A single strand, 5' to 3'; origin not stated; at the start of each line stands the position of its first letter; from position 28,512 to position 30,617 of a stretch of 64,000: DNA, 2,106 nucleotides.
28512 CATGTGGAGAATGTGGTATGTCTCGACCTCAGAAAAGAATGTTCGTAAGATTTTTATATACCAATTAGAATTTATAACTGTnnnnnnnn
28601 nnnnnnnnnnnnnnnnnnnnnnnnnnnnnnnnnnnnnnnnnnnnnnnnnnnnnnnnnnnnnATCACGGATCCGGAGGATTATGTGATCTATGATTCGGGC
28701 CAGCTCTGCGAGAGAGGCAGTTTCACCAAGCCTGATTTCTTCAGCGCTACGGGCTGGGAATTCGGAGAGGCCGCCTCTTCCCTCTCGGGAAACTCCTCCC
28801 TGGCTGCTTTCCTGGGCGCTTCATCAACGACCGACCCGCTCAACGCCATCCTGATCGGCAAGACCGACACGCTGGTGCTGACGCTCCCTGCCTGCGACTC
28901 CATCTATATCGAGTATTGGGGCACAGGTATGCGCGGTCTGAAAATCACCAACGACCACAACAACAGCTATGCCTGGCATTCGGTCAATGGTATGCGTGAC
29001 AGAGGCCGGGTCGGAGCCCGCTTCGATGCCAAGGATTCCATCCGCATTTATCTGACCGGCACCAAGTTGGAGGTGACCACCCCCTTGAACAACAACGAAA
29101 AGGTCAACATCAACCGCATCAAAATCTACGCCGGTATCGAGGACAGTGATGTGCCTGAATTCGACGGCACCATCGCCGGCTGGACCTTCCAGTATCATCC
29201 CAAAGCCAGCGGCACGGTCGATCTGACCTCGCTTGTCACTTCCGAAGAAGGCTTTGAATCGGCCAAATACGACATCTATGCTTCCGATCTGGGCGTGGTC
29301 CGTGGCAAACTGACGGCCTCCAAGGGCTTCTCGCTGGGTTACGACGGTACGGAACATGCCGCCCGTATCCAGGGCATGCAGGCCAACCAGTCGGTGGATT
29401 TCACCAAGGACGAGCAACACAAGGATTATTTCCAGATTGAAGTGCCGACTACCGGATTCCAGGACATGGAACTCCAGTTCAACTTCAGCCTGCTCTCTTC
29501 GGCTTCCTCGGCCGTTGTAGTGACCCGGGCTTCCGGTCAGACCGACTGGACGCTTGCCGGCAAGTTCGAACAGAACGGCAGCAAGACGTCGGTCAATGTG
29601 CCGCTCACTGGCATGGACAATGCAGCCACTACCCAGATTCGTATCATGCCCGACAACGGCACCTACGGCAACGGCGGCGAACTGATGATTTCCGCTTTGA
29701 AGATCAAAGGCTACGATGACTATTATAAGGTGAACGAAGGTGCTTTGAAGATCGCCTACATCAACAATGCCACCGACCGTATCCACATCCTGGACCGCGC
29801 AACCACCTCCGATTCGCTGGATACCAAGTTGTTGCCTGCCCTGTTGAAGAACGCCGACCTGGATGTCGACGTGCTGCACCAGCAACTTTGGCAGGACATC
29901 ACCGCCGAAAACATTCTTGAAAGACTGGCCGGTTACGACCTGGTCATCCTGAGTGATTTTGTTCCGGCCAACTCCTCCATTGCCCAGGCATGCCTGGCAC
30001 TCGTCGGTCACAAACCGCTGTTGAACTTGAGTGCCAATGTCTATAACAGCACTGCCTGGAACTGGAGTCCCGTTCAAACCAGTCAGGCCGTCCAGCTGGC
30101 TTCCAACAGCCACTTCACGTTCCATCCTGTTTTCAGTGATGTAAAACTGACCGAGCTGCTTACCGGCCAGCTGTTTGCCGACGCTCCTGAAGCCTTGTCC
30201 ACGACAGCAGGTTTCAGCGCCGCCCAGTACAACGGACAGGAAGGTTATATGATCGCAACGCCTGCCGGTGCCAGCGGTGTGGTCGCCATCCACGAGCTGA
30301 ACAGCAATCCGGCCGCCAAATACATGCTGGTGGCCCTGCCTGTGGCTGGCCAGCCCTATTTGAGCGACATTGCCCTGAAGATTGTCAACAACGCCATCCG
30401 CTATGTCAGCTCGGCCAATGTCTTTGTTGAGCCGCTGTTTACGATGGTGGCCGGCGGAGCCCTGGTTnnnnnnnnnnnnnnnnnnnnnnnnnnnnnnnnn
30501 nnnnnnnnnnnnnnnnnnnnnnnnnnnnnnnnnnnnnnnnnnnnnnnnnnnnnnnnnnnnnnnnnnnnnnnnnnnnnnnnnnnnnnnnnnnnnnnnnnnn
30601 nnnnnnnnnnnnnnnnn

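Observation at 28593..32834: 1413-aa T9SS cargo with an unusual domain string: beta-sandwiches, a ThuA/GATase1-like alpha/beta module and two beta-helix modules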

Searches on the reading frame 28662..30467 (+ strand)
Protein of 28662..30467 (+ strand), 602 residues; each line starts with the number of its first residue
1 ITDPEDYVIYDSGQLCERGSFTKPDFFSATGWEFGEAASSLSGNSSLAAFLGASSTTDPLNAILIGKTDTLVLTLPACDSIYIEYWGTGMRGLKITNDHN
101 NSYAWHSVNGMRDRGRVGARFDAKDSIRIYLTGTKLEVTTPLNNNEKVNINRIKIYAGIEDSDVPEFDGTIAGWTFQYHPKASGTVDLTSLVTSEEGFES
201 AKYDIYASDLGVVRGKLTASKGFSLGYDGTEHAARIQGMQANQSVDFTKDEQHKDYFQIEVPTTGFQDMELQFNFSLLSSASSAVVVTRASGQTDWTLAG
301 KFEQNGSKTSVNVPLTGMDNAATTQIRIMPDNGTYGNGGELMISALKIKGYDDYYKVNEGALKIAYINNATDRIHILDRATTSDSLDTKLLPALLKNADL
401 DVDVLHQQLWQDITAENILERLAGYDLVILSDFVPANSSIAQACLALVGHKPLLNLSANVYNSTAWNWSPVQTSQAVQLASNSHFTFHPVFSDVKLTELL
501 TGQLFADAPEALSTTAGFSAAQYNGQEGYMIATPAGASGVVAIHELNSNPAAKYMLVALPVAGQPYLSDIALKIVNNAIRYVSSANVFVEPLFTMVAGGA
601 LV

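Call 26: predict_structure(alignment_id=A2)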
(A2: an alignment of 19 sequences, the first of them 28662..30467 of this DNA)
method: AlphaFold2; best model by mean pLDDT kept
length: 602 residues; sequences in the alignment: 19
mean_pLDDT: 84.8   pTM: 0.61
mean pLDDT of the five models: 84.8, 81.7, 81.6, 77.4, 76.9
residues with pLDDT >= 90: 239; 70-90: 306; 50-70: 43; < 50: 14
segments of 3 or more residues with pLDDT < 50: 1-3, 162-164, 377-384
pLDDT, mean of each block of 10 residues (from residue 1): 61 77 82 78 79 80 90 88 86 89 84 82 85 88 88 80 60 91 83 83 90 86 89 89 78 91 88 88 90 89 90 90 92 73 93 83 91 53 61 90 88 94 96 91 93 94 89 84 84 80 80 87 90 88 85 91 87 94 89 78 69
secondary structure, 60 per line:
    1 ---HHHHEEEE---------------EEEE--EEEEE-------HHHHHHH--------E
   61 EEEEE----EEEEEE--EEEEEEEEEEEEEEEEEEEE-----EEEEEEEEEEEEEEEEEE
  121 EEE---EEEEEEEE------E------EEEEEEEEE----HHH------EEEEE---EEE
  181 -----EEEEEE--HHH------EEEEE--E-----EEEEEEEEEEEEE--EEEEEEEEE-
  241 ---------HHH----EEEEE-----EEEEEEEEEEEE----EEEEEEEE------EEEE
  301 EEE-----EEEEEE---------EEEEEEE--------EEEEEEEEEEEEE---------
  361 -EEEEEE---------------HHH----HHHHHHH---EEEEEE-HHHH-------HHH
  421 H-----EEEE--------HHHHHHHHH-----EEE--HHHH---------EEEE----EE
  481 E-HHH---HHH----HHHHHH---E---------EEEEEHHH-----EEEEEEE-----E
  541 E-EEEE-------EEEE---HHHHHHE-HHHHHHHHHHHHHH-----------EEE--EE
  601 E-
elements in order: H4-7 E8-11 E27-30 E33-37 H45-51 E60-65 E70-75 E78-97 E103-123 E127-134 E148-156 E170-174 E178-180 E186-191 E203-207 E216-228 E231-239 E257-261 E267-278 E283-290 E297-303 E309-314 E324-330 E339-351 E362-367 H390-396 E400-405 H407-410 H418-421 E427-430 H439-447 E453-455 H458-461 E471-474 E479-481 H496-501 E515-519 E528-534 E543-546 E554-557 H561-566 H569-582 E594-596 E599-601
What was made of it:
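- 28662..29156 (+): Jelly-roll beta-sandwich 1 (JR1, residues about 24-188), CBM-like. The AF2 model is all-beta, with a linker of low confidence at residues 185-187 (call 26).
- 29730..30428 (+): Alpha/beta module (AB, residues 380-612, folded core 385-608). It is a mobile accessory domain with no curated family and a weak, collinear resemblance to ThuA. The AF2 secondary-structure order alternates beta and alpha (call 26).
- On Class I glutamine amidotransferases: The positional equivalence is inferred from the strand order in call 26.
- Checked: AlphaFold2 of residues 24-625 (mean pLDDT 84.8, call 26) gives two all-beta domains (about 24-184 and 188-375), then an alternating beta/alpha module from 385 to 608.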

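Call 31: fold_search(model_id=the predicted structure, library=pdb)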
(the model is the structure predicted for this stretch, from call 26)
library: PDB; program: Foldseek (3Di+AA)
matches with E <= 10: 1814; with E <= 0.001: 280
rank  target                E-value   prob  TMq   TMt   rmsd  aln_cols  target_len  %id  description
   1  6tfj_B                2.8e-10  1.00  0.16  0.13  17.5       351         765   10  Vip3Aa protoxin structure (released 2020-08-12)
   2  6tfj_A                3.3e-10  1.00  0.15  0.12  17.7       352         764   11  Vip3Aa protoxin structure (released 2020-08-12)
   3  6yg8_B                1.1e-09  1.00  0.13  0.12  25.7       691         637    9  Cryo-EM structure of a BcsB pentamer in the context of an assembled Bcs macrocomplex (released 2021-02-24)
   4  9fmt_D                1.1e-09  1.00  0.13  0.12  25.6       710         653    8  Cryo-EM structure of the BcsB hexameric crown from the E. coli cellulose secretion macrocomplex (released 2024-10-16)
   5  6vls_B                1.9e-09  1.00  0.16  0.11  17.1       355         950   11  Structure of C-terminal fragment of Vip3A toxin (released 2020-07-22)
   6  9fmt_B                4.2e-09  1.00  0.13  0.12  26.5       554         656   10  Cryo-EM structure of the BcsB hexameric crown from the E. coli cellulose secretion macrocomplex (released 2024-10-16)
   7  9h9a                  6.2e-09  1.00  0.13  0.08  19.4       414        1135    9  native structure of the full-length pesticidal protein Cry8Ba2, from crystals formed in vivo (form 1) (released 2025-12-03)
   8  9efg_A                6.5e-09  1.00  0.15  0.14  17.9       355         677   11  VIP3Cb1 Toxin structure (released 2025-06-18)
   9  6vls_D                7.7e-09  1.00  0.16  0.11  17.2       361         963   10  Structure of C-terminal fragment of Vip3A toxin (released 2020-07-22)
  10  4w8j                  1.2e-08  1.00  0.16  0.10  20.8       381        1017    9  Structure of the full-length insecticidal protein Cry1Ac reveals intriguing details of toxin packaging into in vivo form (released 2014-09-17)
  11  9h99                  2.6e-08  1.00  0.16  0.10  21.3       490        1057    6  Native structure of the full-length pesticidal protein Cry1Ca18 at pH7, from crystals formed in vivo (released 2025-11-12)
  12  5x7o_A                3.1e-08  1.00  0.21  0.12  11.2       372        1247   10  Crystal structure of Paenibacillus sp. 598K alpha-1,6-glucosyltransferase (released 2017-07-26)
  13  9qxq                  3.8e-08  1.00  0.17  0.10  19.8       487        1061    6  native structure of full-length pesticidal protein Cry1Ca18 at pH9, from crystals formed in vivo (released 2026-02-11)
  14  7l2z_F                4.5e-08  0.99  0.14  0.13  25.2       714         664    8  Bacterial cellulose synthase BcsB hexamer (released 2021-03-24)
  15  7kwb_A                5.3e-08  1.00  0.15  0.21  18.8       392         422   10  Surface glycan-binding protein B from Bacteroides thetaiotaomicron (released 2021-02-17)
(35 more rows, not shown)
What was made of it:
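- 28662..29156 (+): Foldseek PDB hits are tandem jelly-roll and CBM-like domains: Vip3A, Cry toxins, reelin, GH101, SGBP-B and BcsB (call 31).
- Closest known: BcsB of cellulose synthase. Same: Foldseek aligns the whole N-terminal 600 residues (jelly rolls plus alpha/beta module) to BcsB over 550-710 columns, E 1e-9 to 8e-8 (call 31).
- CBM-like jelly rolls (call 31).
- Tried and rejected: In the Foldseek PDB search of the 602-residue model, jelly-roll hits dominate (call 31).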
